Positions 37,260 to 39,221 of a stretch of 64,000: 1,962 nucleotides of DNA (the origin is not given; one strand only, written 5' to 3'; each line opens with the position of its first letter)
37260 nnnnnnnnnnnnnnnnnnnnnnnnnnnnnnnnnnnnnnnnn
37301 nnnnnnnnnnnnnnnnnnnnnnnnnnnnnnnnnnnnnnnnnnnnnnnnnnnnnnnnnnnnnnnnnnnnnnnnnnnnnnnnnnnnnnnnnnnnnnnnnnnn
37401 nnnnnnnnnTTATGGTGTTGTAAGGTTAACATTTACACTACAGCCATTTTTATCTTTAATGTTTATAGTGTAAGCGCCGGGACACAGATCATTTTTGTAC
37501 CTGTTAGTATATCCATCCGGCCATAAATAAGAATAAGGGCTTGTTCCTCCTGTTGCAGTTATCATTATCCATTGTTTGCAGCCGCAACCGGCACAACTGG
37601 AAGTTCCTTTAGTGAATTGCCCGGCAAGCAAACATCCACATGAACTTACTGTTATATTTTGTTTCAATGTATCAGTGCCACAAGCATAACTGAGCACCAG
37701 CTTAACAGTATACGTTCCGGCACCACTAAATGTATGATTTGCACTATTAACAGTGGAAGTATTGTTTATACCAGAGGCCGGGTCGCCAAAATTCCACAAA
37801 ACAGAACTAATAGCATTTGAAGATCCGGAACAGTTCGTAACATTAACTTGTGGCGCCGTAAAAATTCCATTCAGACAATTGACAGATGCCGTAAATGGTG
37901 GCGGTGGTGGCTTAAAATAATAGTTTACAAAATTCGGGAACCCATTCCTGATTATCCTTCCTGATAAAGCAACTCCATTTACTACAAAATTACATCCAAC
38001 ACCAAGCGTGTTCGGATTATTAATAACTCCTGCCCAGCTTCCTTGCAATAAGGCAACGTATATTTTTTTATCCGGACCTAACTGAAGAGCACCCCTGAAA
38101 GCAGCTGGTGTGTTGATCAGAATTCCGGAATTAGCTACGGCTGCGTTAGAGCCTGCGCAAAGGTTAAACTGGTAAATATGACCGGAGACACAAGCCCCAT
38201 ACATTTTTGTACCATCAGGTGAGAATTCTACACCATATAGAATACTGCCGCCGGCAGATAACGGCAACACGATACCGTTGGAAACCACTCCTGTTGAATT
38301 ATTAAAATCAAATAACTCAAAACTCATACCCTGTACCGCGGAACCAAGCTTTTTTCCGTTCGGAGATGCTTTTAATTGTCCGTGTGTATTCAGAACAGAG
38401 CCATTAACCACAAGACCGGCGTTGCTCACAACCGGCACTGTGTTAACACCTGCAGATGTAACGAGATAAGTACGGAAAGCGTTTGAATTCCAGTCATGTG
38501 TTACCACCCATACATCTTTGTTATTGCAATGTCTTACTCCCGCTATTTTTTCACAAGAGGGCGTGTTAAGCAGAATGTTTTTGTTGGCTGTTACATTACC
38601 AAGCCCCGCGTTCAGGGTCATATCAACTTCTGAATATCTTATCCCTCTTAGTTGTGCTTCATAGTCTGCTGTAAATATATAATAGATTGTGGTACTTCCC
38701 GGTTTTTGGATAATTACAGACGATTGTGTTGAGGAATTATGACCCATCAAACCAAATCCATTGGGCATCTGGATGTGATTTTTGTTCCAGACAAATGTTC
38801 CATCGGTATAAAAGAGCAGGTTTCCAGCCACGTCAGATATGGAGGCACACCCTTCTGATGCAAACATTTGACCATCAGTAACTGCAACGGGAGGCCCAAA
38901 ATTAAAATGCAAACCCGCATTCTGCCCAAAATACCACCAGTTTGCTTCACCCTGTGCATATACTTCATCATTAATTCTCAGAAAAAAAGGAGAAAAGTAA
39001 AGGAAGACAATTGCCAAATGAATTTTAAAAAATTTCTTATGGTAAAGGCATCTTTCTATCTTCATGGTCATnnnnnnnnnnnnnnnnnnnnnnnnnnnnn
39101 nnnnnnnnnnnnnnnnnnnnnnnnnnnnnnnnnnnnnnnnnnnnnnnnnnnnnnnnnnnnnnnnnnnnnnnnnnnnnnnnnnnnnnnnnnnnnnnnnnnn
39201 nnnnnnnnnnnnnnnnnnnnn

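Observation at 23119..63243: Invariant ~70-aa cysteine-rich C-terminal module on eight secreted proteins: candidate undescribed sorting/anchoring domain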

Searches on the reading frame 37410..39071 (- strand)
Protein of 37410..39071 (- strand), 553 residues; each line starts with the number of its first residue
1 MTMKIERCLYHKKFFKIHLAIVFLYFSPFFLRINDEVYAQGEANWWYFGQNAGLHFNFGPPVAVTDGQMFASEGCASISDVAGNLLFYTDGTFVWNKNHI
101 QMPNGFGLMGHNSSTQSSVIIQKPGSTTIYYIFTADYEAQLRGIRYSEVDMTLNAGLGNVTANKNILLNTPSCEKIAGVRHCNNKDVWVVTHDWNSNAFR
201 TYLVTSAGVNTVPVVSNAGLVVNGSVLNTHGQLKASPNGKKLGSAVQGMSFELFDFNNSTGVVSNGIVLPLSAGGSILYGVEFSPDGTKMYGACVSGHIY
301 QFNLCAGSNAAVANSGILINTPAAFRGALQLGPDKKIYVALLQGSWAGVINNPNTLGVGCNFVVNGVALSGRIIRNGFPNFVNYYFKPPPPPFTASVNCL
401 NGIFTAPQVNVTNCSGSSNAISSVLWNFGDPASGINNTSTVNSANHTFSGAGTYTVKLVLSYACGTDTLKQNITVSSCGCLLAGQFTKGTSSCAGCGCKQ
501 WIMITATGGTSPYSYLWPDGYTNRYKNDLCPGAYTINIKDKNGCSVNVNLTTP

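Call 4: search_protein_families(library=pfam, proteins=[window:37410-39071:-], max_evalue=0.01)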
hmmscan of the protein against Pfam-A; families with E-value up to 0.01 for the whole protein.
window:37410-39071:- (553 aa): 3 families
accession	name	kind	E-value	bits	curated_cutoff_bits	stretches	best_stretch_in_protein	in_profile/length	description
PF18911.6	PKD_4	-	2e-08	34.6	27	1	409-475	22-83/85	PKD domain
PF00801.26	PKD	-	4.7e-05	23.7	23.5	1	418-475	26-80/80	PKD domain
PF13573.12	SprB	-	0.0046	17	28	1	502-520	17-35/37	SprB repeat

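Call 5: search_protein_families(library=ncbifam, proteins=[window:37410-39071:-], max_evalue=0.01)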
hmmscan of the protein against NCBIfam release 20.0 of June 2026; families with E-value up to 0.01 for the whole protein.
window:37410-39071:- (553 aa): 0 families
